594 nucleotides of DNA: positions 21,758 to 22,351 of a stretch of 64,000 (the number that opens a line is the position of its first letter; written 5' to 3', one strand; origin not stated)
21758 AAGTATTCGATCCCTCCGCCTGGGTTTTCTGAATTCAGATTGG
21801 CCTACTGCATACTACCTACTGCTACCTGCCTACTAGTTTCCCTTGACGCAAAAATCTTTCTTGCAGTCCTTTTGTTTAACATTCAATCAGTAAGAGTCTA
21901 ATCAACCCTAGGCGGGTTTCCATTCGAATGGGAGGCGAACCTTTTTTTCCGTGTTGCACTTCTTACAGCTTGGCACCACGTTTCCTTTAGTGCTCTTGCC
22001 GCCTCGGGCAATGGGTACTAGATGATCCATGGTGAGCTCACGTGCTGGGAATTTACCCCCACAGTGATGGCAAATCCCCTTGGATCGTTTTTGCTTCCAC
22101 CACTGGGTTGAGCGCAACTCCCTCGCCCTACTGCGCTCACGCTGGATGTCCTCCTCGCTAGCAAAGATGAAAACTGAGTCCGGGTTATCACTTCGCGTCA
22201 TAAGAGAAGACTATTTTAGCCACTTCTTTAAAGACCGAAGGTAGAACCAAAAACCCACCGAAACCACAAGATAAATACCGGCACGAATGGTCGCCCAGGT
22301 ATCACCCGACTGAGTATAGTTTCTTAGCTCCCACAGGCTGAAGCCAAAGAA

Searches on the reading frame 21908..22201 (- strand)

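Call 48: search_protein_families(library=pfam, proteins=[window:21908-22201:-], max_evalue=0.001)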
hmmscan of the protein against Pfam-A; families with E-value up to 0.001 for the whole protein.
window:21908-22201:- (97 aa): 2 families
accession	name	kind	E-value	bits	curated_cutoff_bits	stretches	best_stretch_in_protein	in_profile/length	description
PF01844.29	HNH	-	1.9e-12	47.5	21.4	1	44-87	1-45/47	HNH endonuclease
PF14279.12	HNH_5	-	2.3e-11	43.9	27.5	1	44-90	1-47/56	HNH endonuclease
